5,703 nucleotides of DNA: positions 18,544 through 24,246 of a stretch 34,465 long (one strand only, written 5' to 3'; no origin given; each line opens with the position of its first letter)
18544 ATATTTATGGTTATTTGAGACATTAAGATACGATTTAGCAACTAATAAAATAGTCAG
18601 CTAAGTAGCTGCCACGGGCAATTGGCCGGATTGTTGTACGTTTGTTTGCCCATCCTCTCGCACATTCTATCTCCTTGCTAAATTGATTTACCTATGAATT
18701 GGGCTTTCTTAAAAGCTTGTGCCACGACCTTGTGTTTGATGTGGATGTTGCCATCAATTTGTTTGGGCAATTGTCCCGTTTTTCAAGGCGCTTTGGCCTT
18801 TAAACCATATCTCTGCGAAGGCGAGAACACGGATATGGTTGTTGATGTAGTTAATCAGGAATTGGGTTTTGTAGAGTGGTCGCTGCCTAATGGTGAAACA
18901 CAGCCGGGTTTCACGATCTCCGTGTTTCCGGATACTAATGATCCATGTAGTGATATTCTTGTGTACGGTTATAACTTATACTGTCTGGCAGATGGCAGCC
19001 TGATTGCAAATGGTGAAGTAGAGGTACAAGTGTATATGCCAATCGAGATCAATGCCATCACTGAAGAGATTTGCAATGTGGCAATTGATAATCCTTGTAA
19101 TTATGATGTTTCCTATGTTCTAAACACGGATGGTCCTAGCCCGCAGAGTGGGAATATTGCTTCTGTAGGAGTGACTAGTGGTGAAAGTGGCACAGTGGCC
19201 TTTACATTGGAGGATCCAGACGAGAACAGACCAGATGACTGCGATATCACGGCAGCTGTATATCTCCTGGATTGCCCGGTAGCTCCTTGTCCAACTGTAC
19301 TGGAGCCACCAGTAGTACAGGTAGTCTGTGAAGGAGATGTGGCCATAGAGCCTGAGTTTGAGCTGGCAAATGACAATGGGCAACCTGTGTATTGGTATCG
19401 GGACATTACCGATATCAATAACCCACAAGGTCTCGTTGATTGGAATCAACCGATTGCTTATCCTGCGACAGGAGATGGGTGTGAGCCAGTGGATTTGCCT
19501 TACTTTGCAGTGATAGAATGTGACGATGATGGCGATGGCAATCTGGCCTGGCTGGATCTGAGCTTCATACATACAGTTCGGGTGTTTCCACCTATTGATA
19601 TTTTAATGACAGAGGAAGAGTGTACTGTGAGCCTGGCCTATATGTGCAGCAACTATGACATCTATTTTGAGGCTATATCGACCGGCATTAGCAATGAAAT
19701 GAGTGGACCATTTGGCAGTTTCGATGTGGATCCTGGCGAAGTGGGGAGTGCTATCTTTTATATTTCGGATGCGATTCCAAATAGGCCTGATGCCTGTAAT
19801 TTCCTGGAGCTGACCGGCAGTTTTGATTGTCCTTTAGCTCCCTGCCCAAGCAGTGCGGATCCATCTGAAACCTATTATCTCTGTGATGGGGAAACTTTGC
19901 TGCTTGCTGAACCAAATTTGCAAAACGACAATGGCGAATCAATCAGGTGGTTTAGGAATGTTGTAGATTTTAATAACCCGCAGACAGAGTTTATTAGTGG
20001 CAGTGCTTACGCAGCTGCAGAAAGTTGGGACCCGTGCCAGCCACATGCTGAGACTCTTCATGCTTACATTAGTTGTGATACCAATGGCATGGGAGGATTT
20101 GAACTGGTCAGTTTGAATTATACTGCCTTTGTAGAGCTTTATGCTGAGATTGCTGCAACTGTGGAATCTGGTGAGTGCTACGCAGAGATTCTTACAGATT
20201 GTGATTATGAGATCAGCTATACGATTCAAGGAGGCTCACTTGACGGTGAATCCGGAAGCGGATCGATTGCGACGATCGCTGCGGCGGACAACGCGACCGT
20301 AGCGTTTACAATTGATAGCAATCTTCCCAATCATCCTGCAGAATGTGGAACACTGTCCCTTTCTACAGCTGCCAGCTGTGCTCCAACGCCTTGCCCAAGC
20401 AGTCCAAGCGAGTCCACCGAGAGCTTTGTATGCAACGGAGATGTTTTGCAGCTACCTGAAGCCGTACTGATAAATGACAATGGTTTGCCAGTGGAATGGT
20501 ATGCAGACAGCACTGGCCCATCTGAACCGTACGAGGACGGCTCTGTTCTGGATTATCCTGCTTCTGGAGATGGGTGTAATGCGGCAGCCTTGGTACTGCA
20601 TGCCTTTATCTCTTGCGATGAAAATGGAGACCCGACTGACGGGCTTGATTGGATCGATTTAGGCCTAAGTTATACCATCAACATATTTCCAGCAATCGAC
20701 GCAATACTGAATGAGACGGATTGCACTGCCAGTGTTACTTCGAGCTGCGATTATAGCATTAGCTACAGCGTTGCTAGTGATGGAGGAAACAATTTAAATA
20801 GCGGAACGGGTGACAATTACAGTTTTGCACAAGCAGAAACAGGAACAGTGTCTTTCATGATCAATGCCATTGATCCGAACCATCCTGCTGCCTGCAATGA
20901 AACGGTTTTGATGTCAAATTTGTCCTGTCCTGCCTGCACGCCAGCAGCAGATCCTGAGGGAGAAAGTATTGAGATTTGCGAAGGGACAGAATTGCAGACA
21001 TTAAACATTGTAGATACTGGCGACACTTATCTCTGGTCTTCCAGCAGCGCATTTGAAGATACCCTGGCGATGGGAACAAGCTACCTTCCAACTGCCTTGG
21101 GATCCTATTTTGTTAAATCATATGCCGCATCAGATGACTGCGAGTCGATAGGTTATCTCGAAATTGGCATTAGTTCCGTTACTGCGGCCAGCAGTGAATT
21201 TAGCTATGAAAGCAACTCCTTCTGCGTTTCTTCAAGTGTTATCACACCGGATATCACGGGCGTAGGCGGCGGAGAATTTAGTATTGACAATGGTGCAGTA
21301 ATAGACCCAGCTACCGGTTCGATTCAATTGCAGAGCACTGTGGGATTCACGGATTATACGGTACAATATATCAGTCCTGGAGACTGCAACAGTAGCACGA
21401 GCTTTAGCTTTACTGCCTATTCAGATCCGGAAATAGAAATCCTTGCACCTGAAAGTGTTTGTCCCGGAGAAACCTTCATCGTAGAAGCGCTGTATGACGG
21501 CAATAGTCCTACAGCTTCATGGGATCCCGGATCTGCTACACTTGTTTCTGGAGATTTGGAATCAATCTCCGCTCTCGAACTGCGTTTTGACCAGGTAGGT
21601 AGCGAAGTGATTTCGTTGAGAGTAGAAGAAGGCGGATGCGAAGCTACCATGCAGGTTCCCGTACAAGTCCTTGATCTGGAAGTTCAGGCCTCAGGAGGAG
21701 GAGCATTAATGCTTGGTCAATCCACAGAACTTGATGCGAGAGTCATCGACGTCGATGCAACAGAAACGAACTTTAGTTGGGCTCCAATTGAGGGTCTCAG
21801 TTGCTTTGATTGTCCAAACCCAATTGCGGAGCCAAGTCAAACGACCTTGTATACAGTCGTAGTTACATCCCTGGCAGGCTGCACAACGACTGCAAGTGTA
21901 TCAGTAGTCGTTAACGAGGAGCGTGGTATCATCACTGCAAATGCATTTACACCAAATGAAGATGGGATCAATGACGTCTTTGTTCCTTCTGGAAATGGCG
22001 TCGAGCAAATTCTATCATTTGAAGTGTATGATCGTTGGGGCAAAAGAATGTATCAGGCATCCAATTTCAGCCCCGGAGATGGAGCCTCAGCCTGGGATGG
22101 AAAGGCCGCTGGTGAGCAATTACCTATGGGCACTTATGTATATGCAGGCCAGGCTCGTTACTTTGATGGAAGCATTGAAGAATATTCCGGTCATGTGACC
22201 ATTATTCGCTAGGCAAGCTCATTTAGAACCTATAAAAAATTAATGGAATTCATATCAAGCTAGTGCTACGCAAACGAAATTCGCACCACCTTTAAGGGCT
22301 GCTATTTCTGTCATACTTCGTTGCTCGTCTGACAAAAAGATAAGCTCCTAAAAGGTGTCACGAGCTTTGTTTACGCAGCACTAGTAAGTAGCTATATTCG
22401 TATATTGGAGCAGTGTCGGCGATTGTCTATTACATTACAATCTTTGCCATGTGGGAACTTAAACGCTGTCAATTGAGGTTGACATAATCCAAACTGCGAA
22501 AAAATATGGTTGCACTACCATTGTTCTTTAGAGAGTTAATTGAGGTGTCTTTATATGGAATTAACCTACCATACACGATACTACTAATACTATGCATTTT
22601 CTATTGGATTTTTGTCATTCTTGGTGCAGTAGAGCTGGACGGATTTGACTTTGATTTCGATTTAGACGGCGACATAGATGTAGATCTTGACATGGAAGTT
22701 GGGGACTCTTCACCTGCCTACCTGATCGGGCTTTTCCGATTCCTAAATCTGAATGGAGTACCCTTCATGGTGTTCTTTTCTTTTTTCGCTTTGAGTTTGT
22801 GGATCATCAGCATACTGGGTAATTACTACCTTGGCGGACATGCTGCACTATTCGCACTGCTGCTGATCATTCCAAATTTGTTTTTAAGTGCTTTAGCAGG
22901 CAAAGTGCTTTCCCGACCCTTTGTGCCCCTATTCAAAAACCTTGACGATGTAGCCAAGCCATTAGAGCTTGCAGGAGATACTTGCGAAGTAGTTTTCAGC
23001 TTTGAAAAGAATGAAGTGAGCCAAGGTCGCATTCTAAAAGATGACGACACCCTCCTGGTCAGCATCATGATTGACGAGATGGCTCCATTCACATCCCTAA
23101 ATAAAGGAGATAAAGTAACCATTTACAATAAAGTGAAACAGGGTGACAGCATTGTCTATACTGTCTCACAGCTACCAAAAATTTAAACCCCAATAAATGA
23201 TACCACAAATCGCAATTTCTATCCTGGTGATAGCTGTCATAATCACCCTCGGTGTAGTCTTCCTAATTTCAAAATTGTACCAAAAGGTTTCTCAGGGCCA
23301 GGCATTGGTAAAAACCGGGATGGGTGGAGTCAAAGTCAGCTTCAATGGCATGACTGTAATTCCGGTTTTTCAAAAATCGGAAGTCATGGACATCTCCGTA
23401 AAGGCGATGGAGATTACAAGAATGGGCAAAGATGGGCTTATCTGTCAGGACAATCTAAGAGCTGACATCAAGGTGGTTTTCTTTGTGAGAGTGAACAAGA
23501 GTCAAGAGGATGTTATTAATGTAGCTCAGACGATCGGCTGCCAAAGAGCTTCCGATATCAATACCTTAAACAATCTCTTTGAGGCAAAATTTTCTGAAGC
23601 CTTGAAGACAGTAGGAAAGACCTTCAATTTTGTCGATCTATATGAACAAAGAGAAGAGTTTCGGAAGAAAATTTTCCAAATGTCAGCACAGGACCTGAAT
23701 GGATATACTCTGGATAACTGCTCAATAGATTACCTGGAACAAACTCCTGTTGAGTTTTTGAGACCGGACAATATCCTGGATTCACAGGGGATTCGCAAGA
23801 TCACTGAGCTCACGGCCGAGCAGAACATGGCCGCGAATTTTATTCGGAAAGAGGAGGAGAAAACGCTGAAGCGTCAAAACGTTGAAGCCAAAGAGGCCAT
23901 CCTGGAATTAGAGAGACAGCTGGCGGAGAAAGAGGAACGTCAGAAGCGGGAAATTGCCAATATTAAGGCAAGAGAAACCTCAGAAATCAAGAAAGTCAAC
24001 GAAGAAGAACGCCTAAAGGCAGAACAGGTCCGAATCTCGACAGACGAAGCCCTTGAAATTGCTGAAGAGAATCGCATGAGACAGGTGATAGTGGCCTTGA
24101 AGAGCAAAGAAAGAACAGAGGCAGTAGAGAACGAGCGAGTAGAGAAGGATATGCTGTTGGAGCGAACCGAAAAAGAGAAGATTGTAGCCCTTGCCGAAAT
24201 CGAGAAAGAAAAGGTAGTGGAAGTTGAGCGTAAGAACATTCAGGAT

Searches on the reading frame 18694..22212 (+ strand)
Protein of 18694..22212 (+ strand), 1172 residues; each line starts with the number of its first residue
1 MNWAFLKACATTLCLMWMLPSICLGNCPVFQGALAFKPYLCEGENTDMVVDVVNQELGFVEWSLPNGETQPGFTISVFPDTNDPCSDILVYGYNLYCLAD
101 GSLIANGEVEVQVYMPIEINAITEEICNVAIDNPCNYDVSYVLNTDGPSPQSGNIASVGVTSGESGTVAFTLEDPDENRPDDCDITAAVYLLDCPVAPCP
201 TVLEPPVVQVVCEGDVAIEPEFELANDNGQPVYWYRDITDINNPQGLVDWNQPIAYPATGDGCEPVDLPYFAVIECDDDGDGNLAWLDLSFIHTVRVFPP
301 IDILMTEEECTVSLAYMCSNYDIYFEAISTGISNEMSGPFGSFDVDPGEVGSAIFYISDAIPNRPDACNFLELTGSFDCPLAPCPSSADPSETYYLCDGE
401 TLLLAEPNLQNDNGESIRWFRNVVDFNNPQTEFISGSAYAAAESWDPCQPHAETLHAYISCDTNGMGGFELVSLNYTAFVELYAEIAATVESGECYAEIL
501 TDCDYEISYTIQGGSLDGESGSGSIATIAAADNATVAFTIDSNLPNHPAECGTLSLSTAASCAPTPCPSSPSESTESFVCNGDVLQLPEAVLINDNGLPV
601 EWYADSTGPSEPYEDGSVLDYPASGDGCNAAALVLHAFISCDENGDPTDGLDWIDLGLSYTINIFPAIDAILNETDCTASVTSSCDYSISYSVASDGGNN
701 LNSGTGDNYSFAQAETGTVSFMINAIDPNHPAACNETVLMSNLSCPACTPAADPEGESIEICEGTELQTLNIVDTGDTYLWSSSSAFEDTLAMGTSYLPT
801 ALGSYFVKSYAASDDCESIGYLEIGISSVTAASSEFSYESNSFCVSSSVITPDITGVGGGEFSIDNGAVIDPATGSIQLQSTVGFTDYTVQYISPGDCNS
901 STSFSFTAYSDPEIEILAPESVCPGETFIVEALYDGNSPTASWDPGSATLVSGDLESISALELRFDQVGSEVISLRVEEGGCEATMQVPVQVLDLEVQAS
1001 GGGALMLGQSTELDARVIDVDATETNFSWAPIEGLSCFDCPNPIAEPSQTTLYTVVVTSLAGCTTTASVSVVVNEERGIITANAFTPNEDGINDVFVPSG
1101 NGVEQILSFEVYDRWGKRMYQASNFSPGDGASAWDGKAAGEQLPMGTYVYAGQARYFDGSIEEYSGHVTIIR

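Call 6: search_protein_families(library=pfam, proteins=[window:18694-22212:+], max_evalue=0.01)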
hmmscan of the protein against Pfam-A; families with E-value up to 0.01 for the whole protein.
window:18694-22212:+ (1172 aa): 2 families
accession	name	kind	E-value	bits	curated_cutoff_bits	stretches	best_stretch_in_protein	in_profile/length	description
PF13585.12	CHU_C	-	3.5e-14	53.1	27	1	1081-1170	3-86/86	CHU_C Type IX secretion signal domain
PF19081.6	Ig_7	-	9.3e-05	23.1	27.3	0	757-818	8-72/84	Ig-like domain CHU_C associated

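Call 7: search_protein_families(library=ncbifam, proteins=[window:18694-22212:+], max_evalue=0.01)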
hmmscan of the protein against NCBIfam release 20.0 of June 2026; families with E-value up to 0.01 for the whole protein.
window:18694-22212:+ (1172 aa): 1 family
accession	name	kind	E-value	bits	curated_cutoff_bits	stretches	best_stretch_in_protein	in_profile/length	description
TIGR04131.1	Bac_Flav_CTERM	domain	2.1e-13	50.2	35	1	1082-1172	4-85/85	T9SS type B sorting domain-containing protein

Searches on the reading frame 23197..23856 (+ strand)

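Call 44: search_protein_families(library=pfam, proteins=[window:23197-23856:+], max_evalue=10)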
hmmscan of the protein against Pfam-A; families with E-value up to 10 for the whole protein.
window:23197-23856:+ (220 aa): 1 family
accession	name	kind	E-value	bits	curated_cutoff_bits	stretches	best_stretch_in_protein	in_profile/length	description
PF01145.31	Band_7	-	1.7e-12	48.2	23.6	1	30-172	2-135/176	SPFH domain / Band 7 family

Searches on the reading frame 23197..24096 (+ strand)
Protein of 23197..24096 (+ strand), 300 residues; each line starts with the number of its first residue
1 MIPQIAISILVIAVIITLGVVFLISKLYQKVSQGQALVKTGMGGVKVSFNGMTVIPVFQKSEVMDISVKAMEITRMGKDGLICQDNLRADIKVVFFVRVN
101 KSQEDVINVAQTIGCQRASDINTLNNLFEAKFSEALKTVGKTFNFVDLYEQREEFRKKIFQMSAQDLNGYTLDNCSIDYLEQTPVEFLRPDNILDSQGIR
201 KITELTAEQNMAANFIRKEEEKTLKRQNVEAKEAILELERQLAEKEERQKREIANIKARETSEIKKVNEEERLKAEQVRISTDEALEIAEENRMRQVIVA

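Call 26: search_solved_structures(query=window:23197-24096:+, max_evalue=1)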
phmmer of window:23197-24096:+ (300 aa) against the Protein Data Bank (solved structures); distinct sequences matched with E-value up to 1: 2.
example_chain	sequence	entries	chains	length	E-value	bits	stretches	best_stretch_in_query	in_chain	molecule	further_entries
5wce_A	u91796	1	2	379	0.55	12.7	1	146-239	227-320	DNA polymerase III subunit beta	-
6izo_A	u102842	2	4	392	0.59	12.6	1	146-239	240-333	Beta sliding clamp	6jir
